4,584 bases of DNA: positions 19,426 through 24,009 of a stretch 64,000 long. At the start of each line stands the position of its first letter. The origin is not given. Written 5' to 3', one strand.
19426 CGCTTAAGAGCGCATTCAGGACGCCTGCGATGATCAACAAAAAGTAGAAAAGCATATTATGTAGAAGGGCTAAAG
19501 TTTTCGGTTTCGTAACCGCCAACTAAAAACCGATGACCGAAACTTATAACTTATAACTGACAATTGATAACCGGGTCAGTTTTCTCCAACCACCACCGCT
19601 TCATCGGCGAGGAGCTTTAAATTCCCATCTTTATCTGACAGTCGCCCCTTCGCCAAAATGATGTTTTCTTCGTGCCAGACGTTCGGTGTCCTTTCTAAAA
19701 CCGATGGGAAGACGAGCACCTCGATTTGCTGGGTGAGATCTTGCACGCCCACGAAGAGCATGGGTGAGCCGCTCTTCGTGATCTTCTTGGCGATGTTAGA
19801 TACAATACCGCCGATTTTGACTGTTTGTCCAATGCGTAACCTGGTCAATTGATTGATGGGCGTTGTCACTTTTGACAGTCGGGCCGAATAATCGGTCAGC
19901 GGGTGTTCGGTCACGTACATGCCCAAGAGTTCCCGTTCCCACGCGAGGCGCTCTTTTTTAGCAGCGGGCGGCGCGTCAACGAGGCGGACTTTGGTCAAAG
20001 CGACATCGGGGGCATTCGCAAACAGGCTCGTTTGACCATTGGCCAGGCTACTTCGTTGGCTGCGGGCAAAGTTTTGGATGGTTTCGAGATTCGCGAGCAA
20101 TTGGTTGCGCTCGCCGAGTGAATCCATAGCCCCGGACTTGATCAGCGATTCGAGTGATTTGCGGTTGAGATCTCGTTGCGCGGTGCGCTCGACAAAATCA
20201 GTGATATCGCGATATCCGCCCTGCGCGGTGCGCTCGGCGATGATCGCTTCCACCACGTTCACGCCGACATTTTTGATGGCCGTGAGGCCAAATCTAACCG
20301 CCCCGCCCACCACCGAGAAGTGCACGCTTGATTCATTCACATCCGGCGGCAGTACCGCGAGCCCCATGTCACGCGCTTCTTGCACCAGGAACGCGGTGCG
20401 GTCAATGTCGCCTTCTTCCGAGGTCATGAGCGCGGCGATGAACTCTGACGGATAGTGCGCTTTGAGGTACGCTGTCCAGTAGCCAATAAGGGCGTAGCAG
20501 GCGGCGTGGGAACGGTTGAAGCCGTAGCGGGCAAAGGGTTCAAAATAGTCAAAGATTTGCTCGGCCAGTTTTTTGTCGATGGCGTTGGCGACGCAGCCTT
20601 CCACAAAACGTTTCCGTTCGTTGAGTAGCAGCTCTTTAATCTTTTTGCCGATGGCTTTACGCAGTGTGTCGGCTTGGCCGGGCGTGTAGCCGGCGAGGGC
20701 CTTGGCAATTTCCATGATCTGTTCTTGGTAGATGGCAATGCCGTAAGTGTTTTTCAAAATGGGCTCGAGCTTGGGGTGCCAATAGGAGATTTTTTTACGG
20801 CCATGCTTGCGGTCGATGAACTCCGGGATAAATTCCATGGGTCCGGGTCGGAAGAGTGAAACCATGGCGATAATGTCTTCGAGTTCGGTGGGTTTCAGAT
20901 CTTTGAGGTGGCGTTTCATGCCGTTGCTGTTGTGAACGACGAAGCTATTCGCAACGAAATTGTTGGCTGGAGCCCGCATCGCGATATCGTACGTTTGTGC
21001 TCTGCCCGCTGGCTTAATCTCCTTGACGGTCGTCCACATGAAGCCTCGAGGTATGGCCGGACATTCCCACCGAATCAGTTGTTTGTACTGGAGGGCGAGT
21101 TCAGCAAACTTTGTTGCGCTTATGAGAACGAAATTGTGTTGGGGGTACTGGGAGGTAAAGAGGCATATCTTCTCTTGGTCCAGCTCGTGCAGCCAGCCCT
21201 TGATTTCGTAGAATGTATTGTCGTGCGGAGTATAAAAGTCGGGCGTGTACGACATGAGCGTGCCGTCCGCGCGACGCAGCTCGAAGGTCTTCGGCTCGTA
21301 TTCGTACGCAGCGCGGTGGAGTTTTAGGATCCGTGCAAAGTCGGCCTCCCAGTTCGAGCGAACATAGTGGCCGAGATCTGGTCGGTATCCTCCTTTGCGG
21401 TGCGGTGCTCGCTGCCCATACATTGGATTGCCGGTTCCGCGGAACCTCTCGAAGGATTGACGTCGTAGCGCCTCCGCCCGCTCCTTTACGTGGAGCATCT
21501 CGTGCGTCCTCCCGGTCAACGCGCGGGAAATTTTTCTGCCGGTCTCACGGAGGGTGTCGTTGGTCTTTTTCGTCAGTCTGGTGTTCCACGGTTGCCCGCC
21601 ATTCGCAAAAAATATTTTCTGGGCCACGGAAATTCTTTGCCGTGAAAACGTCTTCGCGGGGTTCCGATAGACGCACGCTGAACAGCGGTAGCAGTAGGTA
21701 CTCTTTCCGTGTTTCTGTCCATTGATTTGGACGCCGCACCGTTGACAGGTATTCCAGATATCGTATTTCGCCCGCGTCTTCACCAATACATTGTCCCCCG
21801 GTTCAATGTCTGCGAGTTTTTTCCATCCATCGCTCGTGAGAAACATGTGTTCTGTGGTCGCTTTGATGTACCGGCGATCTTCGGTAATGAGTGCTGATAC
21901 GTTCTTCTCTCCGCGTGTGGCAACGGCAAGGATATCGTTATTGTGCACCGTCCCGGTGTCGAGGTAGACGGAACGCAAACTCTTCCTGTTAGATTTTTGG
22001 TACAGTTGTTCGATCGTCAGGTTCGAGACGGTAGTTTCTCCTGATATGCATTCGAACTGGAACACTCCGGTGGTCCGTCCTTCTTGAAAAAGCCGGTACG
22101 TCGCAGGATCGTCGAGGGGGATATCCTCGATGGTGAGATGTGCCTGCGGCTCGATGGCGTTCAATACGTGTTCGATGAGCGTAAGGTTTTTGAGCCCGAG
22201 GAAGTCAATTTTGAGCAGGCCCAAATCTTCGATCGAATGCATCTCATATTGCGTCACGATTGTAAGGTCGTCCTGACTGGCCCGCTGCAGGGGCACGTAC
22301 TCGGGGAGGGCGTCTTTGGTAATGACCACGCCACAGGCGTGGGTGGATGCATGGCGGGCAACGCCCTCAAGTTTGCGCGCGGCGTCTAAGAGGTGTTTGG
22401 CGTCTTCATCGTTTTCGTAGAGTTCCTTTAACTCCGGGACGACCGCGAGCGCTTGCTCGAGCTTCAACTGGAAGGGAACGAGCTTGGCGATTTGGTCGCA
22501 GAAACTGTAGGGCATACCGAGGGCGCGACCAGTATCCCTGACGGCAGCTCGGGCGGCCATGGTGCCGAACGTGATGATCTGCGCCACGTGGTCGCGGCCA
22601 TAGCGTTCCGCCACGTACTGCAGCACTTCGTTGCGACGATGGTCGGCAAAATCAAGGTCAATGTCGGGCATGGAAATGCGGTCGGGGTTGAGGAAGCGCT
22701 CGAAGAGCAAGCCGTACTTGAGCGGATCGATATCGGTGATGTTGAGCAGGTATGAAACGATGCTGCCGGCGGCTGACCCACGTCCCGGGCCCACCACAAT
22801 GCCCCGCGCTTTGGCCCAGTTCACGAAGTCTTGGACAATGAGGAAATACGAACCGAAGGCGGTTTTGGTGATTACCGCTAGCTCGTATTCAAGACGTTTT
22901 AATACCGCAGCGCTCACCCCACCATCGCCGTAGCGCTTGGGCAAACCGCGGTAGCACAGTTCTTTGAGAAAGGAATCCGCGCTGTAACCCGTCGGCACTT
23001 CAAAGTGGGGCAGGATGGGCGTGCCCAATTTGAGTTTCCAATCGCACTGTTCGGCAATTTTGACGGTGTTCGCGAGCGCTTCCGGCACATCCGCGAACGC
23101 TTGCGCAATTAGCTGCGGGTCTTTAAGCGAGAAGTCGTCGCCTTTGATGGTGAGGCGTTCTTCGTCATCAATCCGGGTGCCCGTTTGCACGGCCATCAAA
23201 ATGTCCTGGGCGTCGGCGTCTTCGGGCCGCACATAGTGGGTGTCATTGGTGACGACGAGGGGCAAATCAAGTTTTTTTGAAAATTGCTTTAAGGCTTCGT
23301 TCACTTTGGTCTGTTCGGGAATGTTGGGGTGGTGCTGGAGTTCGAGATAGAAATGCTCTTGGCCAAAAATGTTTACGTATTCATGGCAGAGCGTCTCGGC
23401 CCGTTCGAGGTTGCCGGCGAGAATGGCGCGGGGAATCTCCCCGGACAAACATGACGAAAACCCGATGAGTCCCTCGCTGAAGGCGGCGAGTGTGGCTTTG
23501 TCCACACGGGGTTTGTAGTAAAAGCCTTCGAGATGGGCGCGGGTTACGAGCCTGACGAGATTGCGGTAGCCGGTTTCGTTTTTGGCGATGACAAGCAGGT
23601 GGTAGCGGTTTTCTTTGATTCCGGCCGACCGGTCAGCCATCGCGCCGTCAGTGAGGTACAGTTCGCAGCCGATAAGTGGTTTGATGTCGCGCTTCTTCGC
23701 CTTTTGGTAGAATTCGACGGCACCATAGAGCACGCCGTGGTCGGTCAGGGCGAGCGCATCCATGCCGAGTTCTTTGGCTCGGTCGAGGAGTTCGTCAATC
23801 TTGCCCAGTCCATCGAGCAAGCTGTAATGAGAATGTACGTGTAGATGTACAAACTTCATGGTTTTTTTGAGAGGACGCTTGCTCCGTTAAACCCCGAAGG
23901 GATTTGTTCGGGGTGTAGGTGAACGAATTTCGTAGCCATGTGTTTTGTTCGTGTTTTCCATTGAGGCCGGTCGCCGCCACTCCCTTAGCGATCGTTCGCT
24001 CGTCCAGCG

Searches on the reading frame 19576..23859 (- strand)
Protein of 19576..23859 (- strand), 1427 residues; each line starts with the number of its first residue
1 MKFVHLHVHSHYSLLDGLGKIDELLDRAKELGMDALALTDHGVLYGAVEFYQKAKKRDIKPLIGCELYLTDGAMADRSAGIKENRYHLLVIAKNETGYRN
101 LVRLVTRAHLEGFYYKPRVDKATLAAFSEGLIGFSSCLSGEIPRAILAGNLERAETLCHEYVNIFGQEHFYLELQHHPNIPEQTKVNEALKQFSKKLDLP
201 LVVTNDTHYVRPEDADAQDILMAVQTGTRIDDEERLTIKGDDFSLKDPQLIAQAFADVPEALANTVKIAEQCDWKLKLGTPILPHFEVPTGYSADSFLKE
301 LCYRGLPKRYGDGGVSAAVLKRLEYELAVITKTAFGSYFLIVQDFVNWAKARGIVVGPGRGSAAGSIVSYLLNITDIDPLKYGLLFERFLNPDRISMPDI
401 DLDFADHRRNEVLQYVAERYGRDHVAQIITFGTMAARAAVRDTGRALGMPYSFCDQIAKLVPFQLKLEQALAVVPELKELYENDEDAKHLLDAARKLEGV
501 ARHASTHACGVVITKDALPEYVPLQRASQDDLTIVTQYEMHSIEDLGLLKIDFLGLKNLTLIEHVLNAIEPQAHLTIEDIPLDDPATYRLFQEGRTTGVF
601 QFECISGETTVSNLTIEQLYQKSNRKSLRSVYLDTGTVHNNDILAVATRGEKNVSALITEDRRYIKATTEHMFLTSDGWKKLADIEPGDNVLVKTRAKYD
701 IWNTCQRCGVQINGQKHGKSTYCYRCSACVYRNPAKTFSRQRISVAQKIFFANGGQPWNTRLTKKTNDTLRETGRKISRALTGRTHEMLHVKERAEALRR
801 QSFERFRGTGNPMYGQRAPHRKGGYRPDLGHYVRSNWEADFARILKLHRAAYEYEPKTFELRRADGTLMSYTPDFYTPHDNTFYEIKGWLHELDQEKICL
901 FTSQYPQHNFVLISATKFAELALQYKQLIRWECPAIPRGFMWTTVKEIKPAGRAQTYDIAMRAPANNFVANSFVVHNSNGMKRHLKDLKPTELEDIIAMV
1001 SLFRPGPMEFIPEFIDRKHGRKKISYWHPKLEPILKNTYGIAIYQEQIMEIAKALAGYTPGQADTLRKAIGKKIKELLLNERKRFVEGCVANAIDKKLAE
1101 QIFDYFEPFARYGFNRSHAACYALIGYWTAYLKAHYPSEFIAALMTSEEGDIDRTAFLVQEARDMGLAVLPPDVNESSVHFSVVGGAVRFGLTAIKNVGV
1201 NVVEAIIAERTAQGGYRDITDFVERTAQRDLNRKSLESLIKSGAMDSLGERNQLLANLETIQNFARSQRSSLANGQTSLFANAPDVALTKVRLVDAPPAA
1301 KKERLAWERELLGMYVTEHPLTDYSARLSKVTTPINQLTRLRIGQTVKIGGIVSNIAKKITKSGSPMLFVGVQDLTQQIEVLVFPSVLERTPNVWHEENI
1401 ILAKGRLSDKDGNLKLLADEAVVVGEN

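Call 47: search_protein_families(library=pfam, proteins=[window:19576-23859:-], max_evalue=0.00001)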
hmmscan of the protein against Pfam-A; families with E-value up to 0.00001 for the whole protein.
window:19576-23859:- (1427 aa): 6 families
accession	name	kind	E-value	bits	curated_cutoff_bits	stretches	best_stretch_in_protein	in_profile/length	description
PF07733.18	DNA_pol3_alpha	-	4.2e-105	351.5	23.9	1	297-555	2-260/260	Bacterial DNA polymerase III alpha NTPase domain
PF02811.25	PHP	-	1e-57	195.5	26.4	1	5-177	1-164/164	PHP domain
PF17657.6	DNA_pol3_finger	-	5.7e-56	188.9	22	2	978-1092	49-165/166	Bacterial DNA polymerase III alpha subunit finger domain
PF14579.12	HHH_6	-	2e-29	102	25.6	1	1166-1253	1-89/90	Helix-hairpin-helix motif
PF14890.11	Intein_splicing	-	8.1e-14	52.1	35.8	1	612-977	8-155/155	Intein splicing domain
PF01336.31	tRNA_anti-codon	-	5e-09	36.4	27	1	1347-1423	1-74/75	OB-fold nucleic acid binding domain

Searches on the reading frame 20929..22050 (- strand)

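Call 81: search_protein_families(library=pfam, proteins=[window:20929-22050:-], max_evalue=1)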
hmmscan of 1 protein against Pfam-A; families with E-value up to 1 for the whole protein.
seq(374 aa): 4 families
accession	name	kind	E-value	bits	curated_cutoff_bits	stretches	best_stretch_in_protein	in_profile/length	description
PF14890.11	Intein_splicing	-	4.2e-15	56.3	35.8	1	10-374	9-155/155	Intein splicing domain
PF07460.16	NUMOD3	-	0.0012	19.2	20.4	0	169-185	7-23/37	NUMOD3 motif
PF05367.17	Phage_endo_I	-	0.0061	16.6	29.1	1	230-310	15-93/149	Phage endonuclease I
PF07397.16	DUF1502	-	0.094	13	19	1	204-225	10-31/34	Repeat of unknown function (DUF1502)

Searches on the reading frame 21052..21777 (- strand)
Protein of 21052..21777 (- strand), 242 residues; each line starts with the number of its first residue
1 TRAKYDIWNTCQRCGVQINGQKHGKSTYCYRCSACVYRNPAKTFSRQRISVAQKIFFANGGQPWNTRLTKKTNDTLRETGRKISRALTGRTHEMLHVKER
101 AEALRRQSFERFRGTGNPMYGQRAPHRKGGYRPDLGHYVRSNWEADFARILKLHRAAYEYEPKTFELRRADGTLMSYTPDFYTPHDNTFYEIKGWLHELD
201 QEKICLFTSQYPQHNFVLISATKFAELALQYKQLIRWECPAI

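Call 85: search_solved_structures(query=window:21052-21777:-, max_evalue=10)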
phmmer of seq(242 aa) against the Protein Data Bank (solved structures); distinct sequences matched with E-value up to 10: 5.
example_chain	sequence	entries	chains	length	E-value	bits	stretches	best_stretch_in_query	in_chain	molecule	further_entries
3cae_A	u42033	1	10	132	0.034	16.8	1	164-221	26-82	Endonuclease I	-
1m0d_A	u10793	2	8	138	0.04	16.6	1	150-221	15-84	Endodeoxyribonuclease I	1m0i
1fzr_A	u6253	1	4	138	0.14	14.8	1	150-221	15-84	ENDONUCLEASE I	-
2pfj_A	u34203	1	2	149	0.23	14.1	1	141-221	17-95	Endodeoxyribonuclease 1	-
3j7y_W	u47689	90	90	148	0.46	13.1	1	107-187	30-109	bL27 | bL27m | 39S ribosomal protein L27, mitochondrial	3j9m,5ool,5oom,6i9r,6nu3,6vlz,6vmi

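Call 86: search_protein_families(library=phrogs, proteins=[window:21052-21777:-], max_evalue=0.01)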
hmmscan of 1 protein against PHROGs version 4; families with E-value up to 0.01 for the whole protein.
seq(242 aa): 6 families
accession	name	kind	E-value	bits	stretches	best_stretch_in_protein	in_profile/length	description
phrog_9019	-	DNA, RNA and nucleotide metabolism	1.2e-14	55.7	1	134-218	54-133/160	Holliday junction resolvase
phrog_945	-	DNA, RNA and nucleotide metabolism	2.3e-09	38.1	1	138-222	13-92/145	endonuclease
phrog_29037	-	DNA, RNA and nucleotide metabolism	2.4e-09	38.1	1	133-232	130-223/241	endonuclease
phrog_22215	-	unknown function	3.3e-06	28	1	92-194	169-272/324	-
phrog_15137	-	DNA, RNA and nucleotide metabolism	0.00019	22.1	1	137-203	127-201/236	endonuclease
phrog_21138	-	unknown function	0.0002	23.1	1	136-208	12-81/198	-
